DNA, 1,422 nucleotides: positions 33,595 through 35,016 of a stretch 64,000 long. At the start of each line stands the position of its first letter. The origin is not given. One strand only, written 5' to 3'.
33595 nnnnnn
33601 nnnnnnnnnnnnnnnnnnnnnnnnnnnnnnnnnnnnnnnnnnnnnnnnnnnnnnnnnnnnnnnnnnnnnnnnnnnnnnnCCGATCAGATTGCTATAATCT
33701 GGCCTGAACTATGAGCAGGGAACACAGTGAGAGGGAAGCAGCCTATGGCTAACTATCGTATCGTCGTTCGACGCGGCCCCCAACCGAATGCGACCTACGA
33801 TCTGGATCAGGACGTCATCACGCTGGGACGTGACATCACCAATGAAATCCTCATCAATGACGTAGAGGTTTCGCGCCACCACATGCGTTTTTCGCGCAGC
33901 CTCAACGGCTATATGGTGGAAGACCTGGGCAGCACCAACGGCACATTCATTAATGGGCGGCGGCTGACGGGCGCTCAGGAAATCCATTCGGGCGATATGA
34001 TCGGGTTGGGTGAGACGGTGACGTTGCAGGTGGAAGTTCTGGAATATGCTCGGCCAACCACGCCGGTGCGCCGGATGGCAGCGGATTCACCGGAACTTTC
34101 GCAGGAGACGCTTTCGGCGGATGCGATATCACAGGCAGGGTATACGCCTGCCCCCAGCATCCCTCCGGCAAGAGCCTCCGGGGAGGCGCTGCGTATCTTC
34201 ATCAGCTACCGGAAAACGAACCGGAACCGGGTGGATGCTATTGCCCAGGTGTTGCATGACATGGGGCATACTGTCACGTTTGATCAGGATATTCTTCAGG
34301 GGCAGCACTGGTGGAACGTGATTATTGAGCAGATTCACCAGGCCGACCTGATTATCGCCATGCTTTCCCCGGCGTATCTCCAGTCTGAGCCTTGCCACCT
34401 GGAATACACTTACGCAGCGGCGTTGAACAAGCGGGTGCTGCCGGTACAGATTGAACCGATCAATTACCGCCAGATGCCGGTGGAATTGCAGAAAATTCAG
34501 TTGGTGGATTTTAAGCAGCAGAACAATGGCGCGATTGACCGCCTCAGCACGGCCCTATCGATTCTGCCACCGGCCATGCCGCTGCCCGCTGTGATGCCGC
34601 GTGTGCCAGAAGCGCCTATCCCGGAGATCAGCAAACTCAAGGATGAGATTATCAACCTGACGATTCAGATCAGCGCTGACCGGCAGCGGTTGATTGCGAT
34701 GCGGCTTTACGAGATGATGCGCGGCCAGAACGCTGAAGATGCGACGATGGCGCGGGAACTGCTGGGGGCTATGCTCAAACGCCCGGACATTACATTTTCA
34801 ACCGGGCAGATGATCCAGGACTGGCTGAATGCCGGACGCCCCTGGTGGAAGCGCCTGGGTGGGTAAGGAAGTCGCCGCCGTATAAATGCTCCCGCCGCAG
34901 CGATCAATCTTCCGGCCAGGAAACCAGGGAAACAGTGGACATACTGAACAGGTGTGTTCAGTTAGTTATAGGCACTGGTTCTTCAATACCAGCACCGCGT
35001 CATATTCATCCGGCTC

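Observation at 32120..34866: Candidate two-gene TIR module: nicotinamidase-fold protein with 2 TM helices followed by an FHA-TIR fusion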

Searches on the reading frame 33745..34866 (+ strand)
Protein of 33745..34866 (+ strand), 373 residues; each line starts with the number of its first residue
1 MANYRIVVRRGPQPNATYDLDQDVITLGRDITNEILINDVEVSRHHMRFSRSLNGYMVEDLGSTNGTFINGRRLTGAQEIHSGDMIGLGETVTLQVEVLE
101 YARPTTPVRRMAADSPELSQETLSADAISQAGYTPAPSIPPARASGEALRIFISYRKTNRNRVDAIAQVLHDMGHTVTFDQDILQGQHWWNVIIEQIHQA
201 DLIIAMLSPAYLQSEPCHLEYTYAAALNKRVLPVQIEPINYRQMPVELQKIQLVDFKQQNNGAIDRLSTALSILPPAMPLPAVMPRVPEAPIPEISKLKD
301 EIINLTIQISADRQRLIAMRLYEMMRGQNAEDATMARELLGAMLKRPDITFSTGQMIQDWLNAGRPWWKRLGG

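Call 3: search_protein_families(library=pfam, proteins=[window:33745-34866:+], max_evalue=1)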
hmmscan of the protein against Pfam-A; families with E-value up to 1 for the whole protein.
window:33745-34866:+ (373 aa): 8 families
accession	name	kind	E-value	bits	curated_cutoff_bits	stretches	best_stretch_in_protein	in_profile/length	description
PF13676.11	TIR_2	-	9.8e-24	84.6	28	1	151-267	1-121/122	TIR domain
PF00498.31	FHA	-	7.5e-18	65.2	20.7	1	25-89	1-67/67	FHA domain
PF16697.10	Yop-YscD_cpl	-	3.1e-15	56.6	33.2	1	10-92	4-87/94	Inner membrane component of T3SS, cytoplasmic domain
PF01582.25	TIR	-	2.8e-06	27.7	21.3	1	160-249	15-104/179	TIR domain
PF05014.21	Nuc_deoxyrib_tr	-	0.00031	21.3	28.8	1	155-237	9-99/117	Nucleoside 2-deoxyribosyltransferase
PF14359.12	DUF4406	-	0.0076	17.1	22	1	157-231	14-89/91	Domain of unknown function (DUF4406)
PF13271.11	DUF4062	-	0.016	15.8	24.7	1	150-213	1-66/82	Domain of unknown function (DUF4062)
PF08776.16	VASP_tetra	-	0.26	11.3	25.8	1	294-304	18-28/36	VASP tetramerisation domain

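Call 4: search_protein_families(library=padloc, proteins=[window:33745-34866:+], max_evalue=1)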
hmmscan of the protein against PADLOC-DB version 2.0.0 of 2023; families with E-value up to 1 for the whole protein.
window:33745-34866:+ (373 aa): 8 families
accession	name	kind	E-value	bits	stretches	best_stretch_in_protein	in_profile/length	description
PDLC02403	Aga_TIR-PNTD1-PNTD2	-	3.7e-07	27.5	1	166-271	21-131/443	Class I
PDLC00425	ThsB1|ThsB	-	5.2e-06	23.8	1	191-249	302-360/389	TIR-like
PDLC02012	SAVED5--SAVED_TIR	-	1.4e-05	22.4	1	150-217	15-83/404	-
PDLC00420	ThsB1|ThsB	-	4.8e-05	20.7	1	152-245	5-107/319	TIR-like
PDLC00426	ThsB1|ThsB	-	0.0002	18.8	1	151-237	240-334/352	TIR-like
PDLC03957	bSEFIR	-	0.00028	18.8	1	149-212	39-106/412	-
PDLC03825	spbK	-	0.0027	15.2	1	149-217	149-224/308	-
PDLC05062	PDC-S66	-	0.023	12.1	1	142-215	142-217/282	-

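Call 5: search_protein_families(library=ncbifam, proteins=[window:33745-34866:+], max_evalue=1)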
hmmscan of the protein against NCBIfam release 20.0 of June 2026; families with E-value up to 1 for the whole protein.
window:33745-34866:+ (373 aa): 7 families
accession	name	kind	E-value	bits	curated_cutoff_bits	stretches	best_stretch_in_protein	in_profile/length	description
NF049868.1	FhaB_Rv0019c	equivalog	4.3e-20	72.3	125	1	5-92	68-155/158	FHA domain-containing protein FhaB/FipA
NF041660.2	oxygluDhInhib_OdhI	equivalog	2.9e-18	66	200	1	6-90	39-122/130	oxoglutarate dehydrogenase inhibitor Odhl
NF033760.1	gliding_GltG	equivalog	9.8e-12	44.2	650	1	8-139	9-134/650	adventurous gliding motility protein GltG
NF052573.1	HisKinEspAMyxo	equivalog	2.5e-11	42.4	1400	1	17-96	40-119/755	serine histidine kinase EspA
NF052403.1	ESX1TransRegEspM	equivalog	1.2e-07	31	550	1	7-126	14-130/367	ESX-1 type VII secretion system transcriptional regulator EspM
NF058526.1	Thoeris_type3_ThcB4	equivalog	1.9e-05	23.7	220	1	150-235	129-216/375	Thoeris type III anti-phage system protein ThcB4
NF040588.1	FxsC_Nterm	equivalog_domain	3.8e-05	23.7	130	1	178-253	49-136/182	TIR-like protein FxsC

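Call 26: find_homologous_proteins(query=window:33745-34866:+)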
Query window:33745-34866:+ (373 aa): 1226 proteins with E <= 0.001 among 4519 candidates; the best 120 are listed.
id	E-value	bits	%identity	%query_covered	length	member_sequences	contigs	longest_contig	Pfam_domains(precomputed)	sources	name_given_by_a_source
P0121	1.4e-246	835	100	100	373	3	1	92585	PF01582.26,PF00498.32,PF16697.11,PF13676.12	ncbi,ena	-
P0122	2.0e-233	792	94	100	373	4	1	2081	PF01582.26,PF00498.32,PF16697.11,PF13676.12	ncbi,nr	ncbi:MAG: TIR domain-containing protein [Anaerolineae bacterium]|nr:TIR domain-containing protein [A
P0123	6.0e-197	672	81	100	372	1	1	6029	PF01582.26,PF00498.32,PF16697.11,PF13676.12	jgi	jgi:pSer/pThr/pTyr-binding forkhead associated (FHA) protein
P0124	3.1e-156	538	66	99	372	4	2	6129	PF01582.26,PF00498.32,PF16697.11,PF13676.12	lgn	-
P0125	4.1e-108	380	79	57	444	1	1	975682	PF13676.12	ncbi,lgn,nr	ncbi:MAG: toll/interleukin-1 receptor domain-containing protein [Anaerolineaceae bacterium]|nr:toll/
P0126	1.5e-48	184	30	70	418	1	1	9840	PF00498.32,PF16697.11,PF13676.12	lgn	-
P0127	2.4e-47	180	30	66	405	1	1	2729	PF00498.32,PF16697.11,PF13676.12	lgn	-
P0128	1.3e-42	164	31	70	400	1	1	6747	PF00498.32,PF16697.11,PF13676.12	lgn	-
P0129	8.9e-42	162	55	37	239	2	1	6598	PF00498.32,PF16697.11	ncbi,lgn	-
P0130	2.0e-41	161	64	31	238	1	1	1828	PF00498.32,PF16697.11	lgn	-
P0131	2.5e-41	160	65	31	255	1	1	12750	PF00498.32,PF16697.11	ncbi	-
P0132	5.3e-41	159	70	26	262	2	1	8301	PF00498.32,PF16697.11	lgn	-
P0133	5.6e-41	159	69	27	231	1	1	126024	PF00498.32,PF16697.11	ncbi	-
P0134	1.3e-40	158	66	28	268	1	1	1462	PF00498.32,PF16697.11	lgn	-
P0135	1.4e-40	158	65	29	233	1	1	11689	PF00498.32,PF16697.11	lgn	-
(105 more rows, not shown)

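Call 27: find_encoding_contigs(protein=P0124, flank=8000, max_places=2)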
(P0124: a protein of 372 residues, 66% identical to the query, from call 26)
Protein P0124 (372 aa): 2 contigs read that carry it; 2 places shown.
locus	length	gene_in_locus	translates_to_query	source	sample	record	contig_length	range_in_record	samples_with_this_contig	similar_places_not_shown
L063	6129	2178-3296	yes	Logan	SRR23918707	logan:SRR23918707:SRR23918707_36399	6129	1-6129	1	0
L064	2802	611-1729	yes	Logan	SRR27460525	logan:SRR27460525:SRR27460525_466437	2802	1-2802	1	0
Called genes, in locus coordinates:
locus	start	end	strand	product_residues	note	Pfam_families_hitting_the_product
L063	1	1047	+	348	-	?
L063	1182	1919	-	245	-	-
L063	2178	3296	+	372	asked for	PF16697:Yop-YscD_cpl, PF00498:FHA, PF01582:TIR, PF13676:TIR_2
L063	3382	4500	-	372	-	PF07676:PD40 (faint), PF26549:Tricorn_N (faint), PF26550:Tricorn_2nd (faint)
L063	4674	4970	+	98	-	PF02426:MIase (weak)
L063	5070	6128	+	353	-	?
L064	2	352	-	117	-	?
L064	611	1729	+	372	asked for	PF16697:Yop-YscD_cpl, PF00498:FHA, PF01582:TIR, PF13676:TIR_2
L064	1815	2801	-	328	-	?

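Call 28: find_encoding_contigs(protein=P0123, flank=8000, max_places=2)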
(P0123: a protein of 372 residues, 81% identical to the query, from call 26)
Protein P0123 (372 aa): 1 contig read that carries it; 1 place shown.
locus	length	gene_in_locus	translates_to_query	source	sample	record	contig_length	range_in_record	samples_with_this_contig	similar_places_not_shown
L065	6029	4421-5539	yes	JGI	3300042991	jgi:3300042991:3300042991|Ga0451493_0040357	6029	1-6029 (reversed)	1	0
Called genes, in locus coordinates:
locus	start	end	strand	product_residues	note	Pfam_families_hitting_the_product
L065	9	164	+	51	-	-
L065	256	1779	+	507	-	PF00005:ABC_tran, PF09818:ABC_ATPase (faint), PF13304:AAA_21 (faint), PF00005:ABC_tran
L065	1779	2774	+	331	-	PF02653:BPD_transp_2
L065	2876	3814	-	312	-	PF08240:ADH_N, PF16912:Glu_dehyd_C, PF00107:ADH_zinc_N, PF02254:TrkA_N (weak), PF13602:ADH_zinc_N_2 (weak)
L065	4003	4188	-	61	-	PF13561:adh_short_C2, PF00106:adh_short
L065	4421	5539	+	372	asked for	PF16697:Yop-YscD_cpl, PF00498:FHA, PF01582:TIR (weak), PF13676:TIR_2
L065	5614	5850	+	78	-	-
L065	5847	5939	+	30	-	-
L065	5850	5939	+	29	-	-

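Call 29: find_encoding_contigs(protein=P0125, flank=8000, max_places=2)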
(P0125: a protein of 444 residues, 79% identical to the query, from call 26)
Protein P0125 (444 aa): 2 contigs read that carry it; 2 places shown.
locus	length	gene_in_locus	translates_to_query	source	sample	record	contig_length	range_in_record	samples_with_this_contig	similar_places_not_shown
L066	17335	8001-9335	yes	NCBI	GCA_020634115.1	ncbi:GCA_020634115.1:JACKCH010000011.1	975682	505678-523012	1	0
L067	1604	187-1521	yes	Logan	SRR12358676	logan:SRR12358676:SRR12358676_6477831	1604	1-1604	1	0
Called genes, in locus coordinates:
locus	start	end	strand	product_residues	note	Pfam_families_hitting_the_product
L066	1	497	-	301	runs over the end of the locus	PF02811:PHP (weak)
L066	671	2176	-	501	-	PF02878:PGM_PMM_I, PF02879:PGM_PMM_II, PF02880:PGM_PMM_III, PF00408:PGM_PMM_IV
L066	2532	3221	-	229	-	PF02589:LUD_dom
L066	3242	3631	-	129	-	-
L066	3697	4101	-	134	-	-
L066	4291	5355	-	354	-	PF01113:DapB_N (weak), PF19328:DAP_DH_C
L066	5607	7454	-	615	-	PF13522:GATase_6, PF13537:GATase_7, PF01380:SIS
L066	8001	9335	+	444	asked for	PF13676:TIR_2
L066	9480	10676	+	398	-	PF00756:Esterase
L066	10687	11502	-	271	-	PF13181:TPR_8 (faint), PF13428:TPR_14 (faint), PF14559:TPR_19 (faint)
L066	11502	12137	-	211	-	-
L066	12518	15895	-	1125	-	PF00072:Response_reg (weak), PF08447:PAS_3 (faint), PF01590:GAF, PF13185:GAF_2, PF13492:GAF_3 (weak), PF13426:PAS_9 (weak), PF00512:HisKA, PF02518:HATPase_c, +2 more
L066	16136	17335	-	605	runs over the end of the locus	PF01590:GAF, PF13185:GAF_2, PF13492:GAF_3, PF00989:PAS, PF08448:PAS_4, PF13426:PAS_9, PF00211:Guanylate_cyc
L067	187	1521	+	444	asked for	PF13676:TIR_2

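Call 57: find_encoding_contigs(protein=P0126, flank=10000, max_places=2)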
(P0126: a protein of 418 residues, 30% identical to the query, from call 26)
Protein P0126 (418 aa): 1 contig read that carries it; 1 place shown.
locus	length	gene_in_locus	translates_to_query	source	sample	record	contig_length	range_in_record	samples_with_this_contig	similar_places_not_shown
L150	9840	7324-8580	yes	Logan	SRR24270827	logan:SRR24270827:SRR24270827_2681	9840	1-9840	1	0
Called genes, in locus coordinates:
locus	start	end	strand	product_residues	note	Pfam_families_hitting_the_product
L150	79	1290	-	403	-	PF13091:PLDc_2, PF00614:PLDc (faint), PF13091:PLDc_2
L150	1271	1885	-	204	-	-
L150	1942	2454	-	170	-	-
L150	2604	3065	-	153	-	-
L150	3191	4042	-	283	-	-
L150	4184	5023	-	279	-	PF12146:Hydrolase_4, PF00561:Abhydrolase_1, PF00975:Thioesterase, PF12697:Abhydrolase_6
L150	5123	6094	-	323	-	PF00291:PALP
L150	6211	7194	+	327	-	PF00106:adh_short (weak), PF01073:3Beta_HSD, PF01370:Epimerase, PF02719:Polysacc_synt_2, PF05368:NmrA, PF07993:NAD_binding_4, PF13460:NAD_binding_10, PF16363:GDP_Man_Dehyd, +2 more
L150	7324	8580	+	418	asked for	PF16697:Yop-YscD_cpl, PF00498:FHA, PF16697:Yop-YscD_cpl, PF00498:FHA, PF13676:TIR_2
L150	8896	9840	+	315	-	?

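Call 58: find_encoding_contigs(protein=P0128, flank=10000, max_places=2)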
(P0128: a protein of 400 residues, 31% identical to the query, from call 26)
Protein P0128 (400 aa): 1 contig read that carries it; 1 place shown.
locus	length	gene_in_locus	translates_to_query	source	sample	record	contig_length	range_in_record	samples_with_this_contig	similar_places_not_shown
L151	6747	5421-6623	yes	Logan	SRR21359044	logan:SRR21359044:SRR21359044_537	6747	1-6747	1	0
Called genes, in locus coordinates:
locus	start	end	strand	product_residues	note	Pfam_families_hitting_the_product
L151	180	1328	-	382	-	PF10509:GalKase_gal_bdg, PF00288:GHMP_kinases_N, PF08544:GHMP_kinases_C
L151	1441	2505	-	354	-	PF01087:GalP_UDP_transf, PF02744:GalP_UDP_tr_C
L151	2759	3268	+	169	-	-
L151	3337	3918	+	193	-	PF04542:Sigma70_r2, PF08281:Sigma70_r4_2, PF04545:Sigma70_r4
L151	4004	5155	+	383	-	PF13786:DUF4179 (faint)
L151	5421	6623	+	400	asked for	PF16697:Yop-YscD_cpl, PF00498:FHA, PF16697:Yop-YscD_cpl, PF00498:FHA, PF13676:TIR_2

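Call 92: predict_structure(alignment_id=A5)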
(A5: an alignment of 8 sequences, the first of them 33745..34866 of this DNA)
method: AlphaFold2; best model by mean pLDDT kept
length: 373 residues; sequences in the alignment: 8
mean_pLDDT: 69.2   pTM: 0.40
mean pLDDT of the five models: 69.2, 68.2, 66.8, 64.9, 63.0
residues with pLDDT >= 90: 48; 70-90: 175; 50-70: 81; < 50: 69
segments of 3 or more residues with pLDDT < 50: 101-146, 183-187, 279-293
pLDDT, mean of each block of 10 residues (from residue 1): 85 92 85 86 88 83 88 88 92 89 30 25 25 28 48 75 73 62 51 69 82 72 71 83 66 75 70 57 42 57 69 70 75 83 85 83 65 44
secondary structure, 60 per line:
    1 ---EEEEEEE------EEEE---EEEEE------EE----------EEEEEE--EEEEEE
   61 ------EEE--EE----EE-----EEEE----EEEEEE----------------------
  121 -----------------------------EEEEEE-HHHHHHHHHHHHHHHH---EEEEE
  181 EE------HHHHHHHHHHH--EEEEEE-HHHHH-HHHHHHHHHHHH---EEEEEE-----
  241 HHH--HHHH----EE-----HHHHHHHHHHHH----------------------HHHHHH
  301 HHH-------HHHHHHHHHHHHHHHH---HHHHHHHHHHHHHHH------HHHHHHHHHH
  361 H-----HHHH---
elements in order: E4-10 E17-20 E24-28 E47-52 E55-60 E67-69 E85-88 E93-98 E150-155 H157-172 E176-182 H189-199 E202-207 H209-213 H215-226 E230-235 H246-249 H261-272 H295-303 H311-326 H330-344 H351-361 H367-370

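Call 95: fold_search(model_id=the predicted structure, library=pdb)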
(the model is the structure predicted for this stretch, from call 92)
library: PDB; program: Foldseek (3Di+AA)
matches with E <= 10: 1309; with E <= 0.001: 98
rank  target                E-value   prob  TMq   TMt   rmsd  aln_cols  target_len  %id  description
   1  8p5x_G                1.5e-10  1.00  0.25  0.86   1.1        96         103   36  Single particle cryo-EM structure of the complex between Corynebacterium glutamicum homohexameric 2-oxoglutarate dehyd (released 2023-08-16)
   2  4qcj                  3.2e-10  1.00  0.24  0.87   1.0        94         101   37  Crystal Structure of OdhI from Corynebacterium glutamicum (released 2014-07-02)
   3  5a8i                  3.6e-10  1.00  0.26  0.79   2.4       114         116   27  Crystal structure of the FHA domain of ArnA from Sulfolobus acidocaldarius (released 2016-06-22)
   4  7rj3_A                1.3e-09  1.00  0.25  0.85   1.0        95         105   33  Crystal Structure of the Forkhead Associated (FHA) Domain of the Glycogen Accumulation Regulator (GarA) from Mycobacte (released 2021-07-28)
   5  6i2p_E                1.9e-09  1.00  0.24  0.85   1.2        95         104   33  Crystal structure of the Mycobacterium tuberculosis PknB kinase domain (L33E mutant) in complex with its substrate Gar (released 2019-05-22)
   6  3hx1_A                2.0e-09  1.00  0.24  0.84   1.8       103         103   25  Crystal structure of the Slr1951 protein from Synechocystis sp. Northeast Structural Genomics Consortium Target SgR167 (released 2009-06-30)
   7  7rj3_C                2.2e-09  1.00  0.25  0.89   0.9        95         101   33  Crystal Structure of the Forkhead Associated (FHA) Domain of the Glycogen Accumulation Regulator (GarA) from Mycobacte (released 2021-07-28)
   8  6i2p_D                2.4e-09  1.00  0.24  0.77   1.2        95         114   33  Crystal structure of the Mycobacterium tuberculosis PknB kinase domain (L33E mutant) in complex with its substrate Gar (released 2019-05-22)
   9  6i2q_B                3.6e-09  1.00  0.25  0.91   1.0        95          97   32  Crystal structure of the wild-type SucA domain of Mycobacterium smegmatis KGD (alpha-ketoglutarate decarboxylase), in  (released 2019-05-22)
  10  7rj3_B                3.8e-09  1.00  0.24  0.83   1.5        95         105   33  Crystal Structure of the Forkhead Associated (FHA) Domain of the Glycogen Accumulation Regulator (GarA) from Mycobacte (released 2021-07-28)
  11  6i2r_B                5.8e-09  1.00  0.24  0.93   1.1        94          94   32  Crystal structure of the SucA domain of Mycobacterium smegmatis KGD (alpha-ketoglutarate decarboxylase), mutant R802A, (released 2019-05-22)
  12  6hc1_B                1.1e-08  1.00  0.24  0.86   1.3        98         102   30  Bdellovibrio bacteriovorus DgcB FHA in complex with phosphorylated N-terminal peptide (released 2019-08-28)
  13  3gqs_B                1.2e-08  1.00  0.24  0.83   2.2        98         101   26  Crystal structure of the FHA domain of CT664 protein from Chlamydia trachomatis (released 2009-04-07)
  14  1uht_MODEL_1_A        1.2e-08  1.00  0.25  0.78   1.5       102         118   31  Solution Structure of The FHA Domain of Arabidopsis thaliana Hypothetical Protein (released 2004-01-10)
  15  8p5r_G                1.9e-08  1.00  0.24  0.90   1.1        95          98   32  Crystal structure of full-length, homohexameric 2-oxoglutarate dehydrogenase KGD from Mycobacterium smegmatis in compl (released 2023-08-16)
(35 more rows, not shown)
